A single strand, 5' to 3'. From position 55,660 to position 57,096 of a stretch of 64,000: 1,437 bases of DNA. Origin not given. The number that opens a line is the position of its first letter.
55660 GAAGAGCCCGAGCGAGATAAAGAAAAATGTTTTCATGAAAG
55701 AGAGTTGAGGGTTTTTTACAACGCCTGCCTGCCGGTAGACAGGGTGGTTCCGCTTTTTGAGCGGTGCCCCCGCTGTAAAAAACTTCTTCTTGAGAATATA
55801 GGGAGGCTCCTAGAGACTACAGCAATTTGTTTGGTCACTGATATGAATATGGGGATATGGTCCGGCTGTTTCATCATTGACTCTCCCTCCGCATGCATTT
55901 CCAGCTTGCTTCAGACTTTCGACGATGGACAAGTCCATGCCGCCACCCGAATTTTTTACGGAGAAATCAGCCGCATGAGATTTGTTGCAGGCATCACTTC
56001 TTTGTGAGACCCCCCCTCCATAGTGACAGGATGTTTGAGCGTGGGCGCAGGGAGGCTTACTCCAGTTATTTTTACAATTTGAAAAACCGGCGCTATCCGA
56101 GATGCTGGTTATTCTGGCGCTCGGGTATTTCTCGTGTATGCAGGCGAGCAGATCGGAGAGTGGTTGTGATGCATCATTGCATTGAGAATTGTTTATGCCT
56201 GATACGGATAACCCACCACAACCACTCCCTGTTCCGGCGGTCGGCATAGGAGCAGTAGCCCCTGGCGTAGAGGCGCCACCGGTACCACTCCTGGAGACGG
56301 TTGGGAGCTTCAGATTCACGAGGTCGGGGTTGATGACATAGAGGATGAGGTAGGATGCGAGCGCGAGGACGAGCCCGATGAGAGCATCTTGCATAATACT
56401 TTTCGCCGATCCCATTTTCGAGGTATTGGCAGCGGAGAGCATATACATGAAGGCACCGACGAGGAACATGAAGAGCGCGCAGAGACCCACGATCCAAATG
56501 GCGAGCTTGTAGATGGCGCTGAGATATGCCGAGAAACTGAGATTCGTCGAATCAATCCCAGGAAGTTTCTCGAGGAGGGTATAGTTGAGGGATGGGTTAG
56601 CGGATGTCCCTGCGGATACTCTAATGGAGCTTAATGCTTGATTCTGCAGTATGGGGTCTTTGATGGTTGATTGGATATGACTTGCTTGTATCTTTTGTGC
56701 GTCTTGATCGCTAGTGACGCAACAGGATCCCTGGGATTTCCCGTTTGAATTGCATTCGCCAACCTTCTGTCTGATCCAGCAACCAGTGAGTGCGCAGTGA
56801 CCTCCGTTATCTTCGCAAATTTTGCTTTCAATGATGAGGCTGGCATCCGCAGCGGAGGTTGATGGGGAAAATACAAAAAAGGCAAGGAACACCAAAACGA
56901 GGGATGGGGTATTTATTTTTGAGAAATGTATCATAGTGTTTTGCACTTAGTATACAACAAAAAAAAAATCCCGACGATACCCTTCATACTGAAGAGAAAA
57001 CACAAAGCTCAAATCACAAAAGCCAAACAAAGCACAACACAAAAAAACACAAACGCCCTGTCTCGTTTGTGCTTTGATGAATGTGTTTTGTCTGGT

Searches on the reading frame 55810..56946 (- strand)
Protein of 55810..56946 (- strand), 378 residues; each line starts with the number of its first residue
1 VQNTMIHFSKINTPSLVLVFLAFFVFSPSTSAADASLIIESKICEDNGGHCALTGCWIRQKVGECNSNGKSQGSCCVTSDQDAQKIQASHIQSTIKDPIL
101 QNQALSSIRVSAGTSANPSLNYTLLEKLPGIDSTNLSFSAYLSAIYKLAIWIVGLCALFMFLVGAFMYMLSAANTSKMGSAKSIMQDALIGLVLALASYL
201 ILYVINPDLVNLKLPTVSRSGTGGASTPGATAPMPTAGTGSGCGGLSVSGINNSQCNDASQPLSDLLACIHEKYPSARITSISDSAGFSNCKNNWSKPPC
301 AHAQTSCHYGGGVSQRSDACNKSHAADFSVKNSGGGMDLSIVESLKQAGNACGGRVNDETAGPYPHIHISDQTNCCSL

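Call 12: search_protein_families(library=pfam, proteins=[window:55810-56946:-])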
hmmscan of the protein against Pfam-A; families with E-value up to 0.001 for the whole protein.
window:55810-56946:- (378 aa): 1 family
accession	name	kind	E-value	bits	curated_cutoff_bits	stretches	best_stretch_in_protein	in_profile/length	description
PF18895.5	T4SS_pilin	-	0.00011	22.6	26.6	1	142-205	9-71/71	Type IV secretion system pilin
